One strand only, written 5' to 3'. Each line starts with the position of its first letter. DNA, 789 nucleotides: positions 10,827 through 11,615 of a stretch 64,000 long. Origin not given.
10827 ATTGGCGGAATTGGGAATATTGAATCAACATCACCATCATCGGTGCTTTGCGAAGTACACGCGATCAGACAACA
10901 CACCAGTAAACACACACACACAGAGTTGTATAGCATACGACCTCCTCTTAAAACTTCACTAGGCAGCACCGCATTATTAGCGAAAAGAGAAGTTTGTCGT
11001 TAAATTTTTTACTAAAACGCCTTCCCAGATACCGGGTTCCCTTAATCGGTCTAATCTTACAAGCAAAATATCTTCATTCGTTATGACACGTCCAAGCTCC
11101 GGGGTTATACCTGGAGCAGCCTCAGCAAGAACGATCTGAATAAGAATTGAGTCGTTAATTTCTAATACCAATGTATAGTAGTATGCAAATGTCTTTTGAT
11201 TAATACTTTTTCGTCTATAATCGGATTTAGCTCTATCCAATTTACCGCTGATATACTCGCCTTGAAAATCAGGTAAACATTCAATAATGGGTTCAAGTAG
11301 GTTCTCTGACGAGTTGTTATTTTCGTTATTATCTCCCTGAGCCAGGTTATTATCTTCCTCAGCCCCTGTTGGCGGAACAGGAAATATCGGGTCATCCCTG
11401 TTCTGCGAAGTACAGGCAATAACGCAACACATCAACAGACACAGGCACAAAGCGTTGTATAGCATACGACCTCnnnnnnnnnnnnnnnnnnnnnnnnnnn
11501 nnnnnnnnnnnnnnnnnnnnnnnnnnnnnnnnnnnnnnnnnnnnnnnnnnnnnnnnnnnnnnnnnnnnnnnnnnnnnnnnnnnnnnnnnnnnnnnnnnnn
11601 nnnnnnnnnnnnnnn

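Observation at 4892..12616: Five-gene same-strand surface operon: TonB-C protein, three lipoproteins, PSCyt heme domains and a 1281-aa LRR/dockerin/T9SS-CTD protein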

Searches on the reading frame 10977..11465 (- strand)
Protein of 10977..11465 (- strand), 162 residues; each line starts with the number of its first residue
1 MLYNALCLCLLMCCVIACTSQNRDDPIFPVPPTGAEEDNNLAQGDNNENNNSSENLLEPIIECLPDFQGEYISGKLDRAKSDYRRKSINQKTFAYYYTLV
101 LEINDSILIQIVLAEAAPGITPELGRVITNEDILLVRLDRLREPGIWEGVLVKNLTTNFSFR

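Call 4: search_protein_families(library=pfam, proteins=[window:10977-11465:-], max_evalue=0.01)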
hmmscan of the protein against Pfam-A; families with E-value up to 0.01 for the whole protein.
window:10977-11465:- (162 aa): 0 families

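Call 6: search_protein_families(library=ncbifam, proteins=[window:10977-11465:-], max_evalue=0.01)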
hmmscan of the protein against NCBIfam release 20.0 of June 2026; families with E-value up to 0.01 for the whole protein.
window:10977-11465:- (162 aa): 0 families

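Call 41: search_protein_families(library=pfam, proteins=[window:10977-11465:-], max_evalue=10)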
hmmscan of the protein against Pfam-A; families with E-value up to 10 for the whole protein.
window:10977-11465:- (162 aa): 1 family
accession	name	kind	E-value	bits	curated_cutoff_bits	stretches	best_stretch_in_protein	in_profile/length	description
PF12534.13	Pannexin_like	-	0.088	12.3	25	1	3-53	28-78/346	Pannexin-like TM region of LRRC8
